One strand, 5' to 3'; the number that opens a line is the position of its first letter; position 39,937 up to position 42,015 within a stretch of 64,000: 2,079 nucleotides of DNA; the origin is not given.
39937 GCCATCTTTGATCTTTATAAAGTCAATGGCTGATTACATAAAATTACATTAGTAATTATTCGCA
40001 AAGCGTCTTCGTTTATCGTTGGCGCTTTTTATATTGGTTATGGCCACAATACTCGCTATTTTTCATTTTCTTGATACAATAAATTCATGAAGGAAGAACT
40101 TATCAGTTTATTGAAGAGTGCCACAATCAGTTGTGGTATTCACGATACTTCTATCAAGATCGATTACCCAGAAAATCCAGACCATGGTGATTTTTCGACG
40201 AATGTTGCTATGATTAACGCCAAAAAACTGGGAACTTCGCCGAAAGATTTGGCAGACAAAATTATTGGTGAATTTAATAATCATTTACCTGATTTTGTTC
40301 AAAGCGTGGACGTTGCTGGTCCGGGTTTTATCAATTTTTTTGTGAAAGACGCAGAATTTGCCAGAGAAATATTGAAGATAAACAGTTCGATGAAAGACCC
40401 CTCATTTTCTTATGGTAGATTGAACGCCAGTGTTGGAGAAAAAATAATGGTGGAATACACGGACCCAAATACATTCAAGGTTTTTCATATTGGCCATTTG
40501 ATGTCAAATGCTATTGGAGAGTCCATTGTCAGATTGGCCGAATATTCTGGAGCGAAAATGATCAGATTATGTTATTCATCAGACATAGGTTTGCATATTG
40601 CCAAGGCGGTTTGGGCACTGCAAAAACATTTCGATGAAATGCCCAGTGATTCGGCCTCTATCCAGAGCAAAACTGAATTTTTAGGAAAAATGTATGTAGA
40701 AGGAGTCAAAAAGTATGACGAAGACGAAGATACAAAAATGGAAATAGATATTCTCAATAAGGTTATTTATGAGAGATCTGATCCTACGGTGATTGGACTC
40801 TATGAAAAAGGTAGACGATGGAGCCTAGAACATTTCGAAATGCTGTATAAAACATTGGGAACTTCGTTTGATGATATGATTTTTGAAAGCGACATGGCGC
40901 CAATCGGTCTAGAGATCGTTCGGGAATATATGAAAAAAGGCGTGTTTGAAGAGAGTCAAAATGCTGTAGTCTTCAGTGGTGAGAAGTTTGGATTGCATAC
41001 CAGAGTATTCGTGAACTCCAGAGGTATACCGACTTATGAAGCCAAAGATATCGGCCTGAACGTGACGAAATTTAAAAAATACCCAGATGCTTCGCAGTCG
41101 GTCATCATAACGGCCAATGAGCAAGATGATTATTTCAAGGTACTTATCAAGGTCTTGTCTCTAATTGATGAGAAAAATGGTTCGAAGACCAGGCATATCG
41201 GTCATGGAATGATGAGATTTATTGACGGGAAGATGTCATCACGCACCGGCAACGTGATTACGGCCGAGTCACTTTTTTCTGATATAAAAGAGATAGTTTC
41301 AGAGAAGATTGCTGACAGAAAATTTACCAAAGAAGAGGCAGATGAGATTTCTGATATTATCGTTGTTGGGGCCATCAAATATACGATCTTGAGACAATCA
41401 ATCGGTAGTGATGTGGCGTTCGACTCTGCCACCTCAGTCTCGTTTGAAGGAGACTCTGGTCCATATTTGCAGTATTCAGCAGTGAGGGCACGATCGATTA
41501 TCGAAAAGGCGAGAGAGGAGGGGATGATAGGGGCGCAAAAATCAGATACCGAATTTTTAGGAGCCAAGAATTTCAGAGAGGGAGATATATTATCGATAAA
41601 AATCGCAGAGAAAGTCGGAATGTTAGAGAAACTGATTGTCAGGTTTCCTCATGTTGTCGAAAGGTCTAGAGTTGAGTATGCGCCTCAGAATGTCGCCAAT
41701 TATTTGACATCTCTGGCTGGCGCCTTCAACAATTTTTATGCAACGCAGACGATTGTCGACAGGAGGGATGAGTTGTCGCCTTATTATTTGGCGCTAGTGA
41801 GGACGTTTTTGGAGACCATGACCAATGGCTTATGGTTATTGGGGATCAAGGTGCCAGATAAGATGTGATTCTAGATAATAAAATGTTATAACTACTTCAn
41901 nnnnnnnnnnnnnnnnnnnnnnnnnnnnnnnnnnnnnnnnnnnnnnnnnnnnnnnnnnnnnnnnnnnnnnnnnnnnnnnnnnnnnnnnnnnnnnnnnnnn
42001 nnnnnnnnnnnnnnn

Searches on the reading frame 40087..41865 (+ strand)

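Call 69: search_protein_families(library=pfam, proteins=[window:40087-41865:+], max_evalue=0.00001)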
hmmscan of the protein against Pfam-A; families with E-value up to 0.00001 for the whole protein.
window:40087-41865:+ (593 aa): 3 families
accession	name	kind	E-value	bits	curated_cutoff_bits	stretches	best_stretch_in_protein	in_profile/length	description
PF00750.26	tRNA-synt_1d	-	8.1e-32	111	23.3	1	117-445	19-347/349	tRNA synthetases class I (R), catalytic domain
PF03485.21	Arg_tRNA_synt_N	-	2.5e-21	76.5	21.5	1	5-86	3-85/85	Arginyl tRNA synthetase N terminal domain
PF05746.21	DALR_1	-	2.8e-20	73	22.3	1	461-593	1-117/117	DALR anticodon binding domain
